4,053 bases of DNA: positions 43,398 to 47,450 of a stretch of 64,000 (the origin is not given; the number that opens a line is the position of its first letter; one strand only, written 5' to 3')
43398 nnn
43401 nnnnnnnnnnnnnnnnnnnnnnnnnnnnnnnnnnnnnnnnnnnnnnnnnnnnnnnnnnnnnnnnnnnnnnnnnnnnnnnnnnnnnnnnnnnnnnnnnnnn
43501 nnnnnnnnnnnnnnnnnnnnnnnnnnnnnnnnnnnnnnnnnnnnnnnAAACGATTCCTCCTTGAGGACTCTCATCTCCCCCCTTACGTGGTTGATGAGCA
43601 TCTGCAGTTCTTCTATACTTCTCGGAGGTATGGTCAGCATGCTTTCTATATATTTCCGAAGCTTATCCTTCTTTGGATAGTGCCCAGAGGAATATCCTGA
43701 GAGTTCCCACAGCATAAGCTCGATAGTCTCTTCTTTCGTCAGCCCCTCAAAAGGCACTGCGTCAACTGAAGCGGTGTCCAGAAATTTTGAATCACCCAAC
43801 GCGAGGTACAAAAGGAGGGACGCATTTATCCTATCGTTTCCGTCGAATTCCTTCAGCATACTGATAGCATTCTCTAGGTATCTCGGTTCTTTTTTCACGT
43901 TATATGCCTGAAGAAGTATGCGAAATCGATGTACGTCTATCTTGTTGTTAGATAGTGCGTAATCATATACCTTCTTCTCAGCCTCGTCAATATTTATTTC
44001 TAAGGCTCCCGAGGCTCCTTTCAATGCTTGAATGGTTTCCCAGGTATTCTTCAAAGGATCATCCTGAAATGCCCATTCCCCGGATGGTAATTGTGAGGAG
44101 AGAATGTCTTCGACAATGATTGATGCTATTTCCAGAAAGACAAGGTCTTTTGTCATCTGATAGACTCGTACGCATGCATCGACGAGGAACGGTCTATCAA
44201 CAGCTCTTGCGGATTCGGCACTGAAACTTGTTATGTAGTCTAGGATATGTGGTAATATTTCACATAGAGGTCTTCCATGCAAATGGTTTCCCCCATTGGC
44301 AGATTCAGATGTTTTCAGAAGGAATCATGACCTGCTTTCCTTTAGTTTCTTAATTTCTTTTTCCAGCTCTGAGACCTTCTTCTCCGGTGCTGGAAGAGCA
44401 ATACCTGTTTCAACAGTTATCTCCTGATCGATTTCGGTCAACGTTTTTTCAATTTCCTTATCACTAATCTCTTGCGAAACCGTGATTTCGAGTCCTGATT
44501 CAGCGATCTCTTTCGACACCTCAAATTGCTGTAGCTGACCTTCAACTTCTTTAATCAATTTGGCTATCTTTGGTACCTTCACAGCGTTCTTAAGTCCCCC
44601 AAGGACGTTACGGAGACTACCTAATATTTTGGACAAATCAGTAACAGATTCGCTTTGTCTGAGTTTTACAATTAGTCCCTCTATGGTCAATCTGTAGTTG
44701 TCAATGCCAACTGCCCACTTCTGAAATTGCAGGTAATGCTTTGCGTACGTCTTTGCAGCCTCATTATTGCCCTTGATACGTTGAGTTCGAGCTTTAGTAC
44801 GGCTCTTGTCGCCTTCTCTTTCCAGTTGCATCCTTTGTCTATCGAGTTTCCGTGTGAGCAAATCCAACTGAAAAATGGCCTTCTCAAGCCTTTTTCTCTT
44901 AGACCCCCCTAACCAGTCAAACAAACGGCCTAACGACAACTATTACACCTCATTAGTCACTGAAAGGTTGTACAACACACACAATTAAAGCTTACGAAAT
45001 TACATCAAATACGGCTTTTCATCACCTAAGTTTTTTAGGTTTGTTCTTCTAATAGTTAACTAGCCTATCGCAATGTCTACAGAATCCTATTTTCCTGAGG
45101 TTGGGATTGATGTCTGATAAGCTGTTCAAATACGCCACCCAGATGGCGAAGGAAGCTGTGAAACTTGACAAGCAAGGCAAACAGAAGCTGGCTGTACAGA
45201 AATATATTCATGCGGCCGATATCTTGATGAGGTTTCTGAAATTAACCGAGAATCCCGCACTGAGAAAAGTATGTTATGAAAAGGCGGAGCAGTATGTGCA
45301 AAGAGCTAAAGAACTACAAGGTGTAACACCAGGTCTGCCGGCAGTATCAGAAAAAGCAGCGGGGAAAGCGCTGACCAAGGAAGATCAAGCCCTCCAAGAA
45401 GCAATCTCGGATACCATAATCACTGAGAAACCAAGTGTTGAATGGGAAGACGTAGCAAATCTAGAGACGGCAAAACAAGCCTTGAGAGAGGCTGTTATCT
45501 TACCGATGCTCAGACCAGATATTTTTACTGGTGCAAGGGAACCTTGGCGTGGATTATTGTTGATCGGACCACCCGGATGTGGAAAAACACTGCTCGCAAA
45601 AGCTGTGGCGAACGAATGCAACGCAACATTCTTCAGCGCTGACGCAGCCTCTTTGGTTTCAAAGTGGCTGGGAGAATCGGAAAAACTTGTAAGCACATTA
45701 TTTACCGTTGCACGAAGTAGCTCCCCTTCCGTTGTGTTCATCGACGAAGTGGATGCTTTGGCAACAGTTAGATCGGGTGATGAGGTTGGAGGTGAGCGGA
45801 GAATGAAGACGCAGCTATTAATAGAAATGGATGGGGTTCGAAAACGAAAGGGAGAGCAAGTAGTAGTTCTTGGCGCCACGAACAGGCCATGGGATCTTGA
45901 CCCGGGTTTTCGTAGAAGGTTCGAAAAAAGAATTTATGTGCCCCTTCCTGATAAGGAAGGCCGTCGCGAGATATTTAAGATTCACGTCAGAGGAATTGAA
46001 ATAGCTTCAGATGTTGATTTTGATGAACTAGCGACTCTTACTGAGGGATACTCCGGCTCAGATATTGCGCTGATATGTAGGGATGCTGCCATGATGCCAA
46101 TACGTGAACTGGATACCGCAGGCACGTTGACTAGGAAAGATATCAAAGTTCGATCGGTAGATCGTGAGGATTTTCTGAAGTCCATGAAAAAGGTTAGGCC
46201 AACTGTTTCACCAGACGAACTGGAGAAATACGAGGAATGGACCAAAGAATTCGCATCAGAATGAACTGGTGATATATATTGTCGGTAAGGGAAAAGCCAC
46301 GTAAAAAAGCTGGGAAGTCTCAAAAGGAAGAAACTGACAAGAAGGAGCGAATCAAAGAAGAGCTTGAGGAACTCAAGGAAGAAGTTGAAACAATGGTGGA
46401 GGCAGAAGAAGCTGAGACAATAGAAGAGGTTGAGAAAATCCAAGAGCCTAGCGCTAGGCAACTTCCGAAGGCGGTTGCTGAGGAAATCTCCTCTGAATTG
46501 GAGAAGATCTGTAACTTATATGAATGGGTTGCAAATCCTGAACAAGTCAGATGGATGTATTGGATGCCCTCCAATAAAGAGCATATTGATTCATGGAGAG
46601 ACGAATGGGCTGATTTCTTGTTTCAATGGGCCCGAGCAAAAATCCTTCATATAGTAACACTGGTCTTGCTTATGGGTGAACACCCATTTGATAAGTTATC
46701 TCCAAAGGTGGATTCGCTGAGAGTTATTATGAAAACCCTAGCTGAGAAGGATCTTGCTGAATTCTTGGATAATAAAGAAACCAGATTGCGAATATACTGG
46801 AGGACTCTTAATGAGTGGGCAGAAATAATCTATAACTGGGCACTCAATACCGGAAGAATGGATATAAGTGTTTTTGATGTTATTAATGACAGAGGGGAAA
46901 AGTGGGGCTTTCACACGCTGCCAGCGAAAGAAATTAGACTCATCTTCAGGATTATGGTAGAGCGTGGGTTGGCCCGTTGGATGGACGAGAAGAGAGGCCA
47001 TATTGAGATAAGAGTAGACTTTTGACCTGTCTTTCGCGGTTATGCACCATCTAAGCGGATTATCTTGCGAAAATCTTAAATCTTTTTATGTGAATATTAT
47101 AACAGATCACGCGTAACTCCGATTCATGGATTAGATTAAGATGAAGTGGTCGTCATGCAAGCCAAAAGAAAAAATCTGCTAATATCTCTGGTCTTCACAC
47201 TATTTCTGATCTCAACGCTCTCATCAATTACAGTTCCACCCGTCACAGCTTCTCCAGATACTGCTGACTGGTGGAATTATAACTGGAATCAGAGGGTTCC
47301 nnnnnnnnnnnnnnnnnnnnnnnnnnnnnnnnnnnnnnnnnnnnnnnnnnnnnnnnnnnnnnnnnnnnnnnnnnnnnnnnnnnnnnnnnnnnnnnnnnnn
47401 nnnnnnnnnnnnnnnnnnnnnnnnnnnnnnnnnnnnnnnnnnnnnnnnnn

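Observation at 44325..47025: ESCRT-III, Vps4 and Vps25 clustered around a divergent promoter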

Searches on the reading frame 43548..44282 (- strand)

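Call 91: search_protein_families(library=pfam, proteins=[window:43548-44282:-], max_evalue=5)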
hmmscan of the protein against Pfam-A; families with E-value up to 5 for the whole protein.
window:43548-44282:- (245 aa): 2 families
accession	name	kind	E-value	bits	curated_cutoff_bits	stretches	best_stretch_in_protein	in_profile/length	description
PF07852.16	DUF1642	-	0.13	13.2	27.8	1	93-136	31-73/138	Protein of unknown function (DUF1642)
PF06662.19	C5-epim_C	-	0.16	11.9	23.3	0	121-146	36-61/188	D-glucuronyl C5-epimerase C-terminus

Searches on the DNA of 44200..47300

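Call 92: search_rna_families(source=window, start=44200, end=47300, threshold=evalue, max_evalue=1)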
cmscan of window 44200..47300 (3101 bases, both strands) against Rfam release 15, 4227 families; matches with E-value up to 1: 0.
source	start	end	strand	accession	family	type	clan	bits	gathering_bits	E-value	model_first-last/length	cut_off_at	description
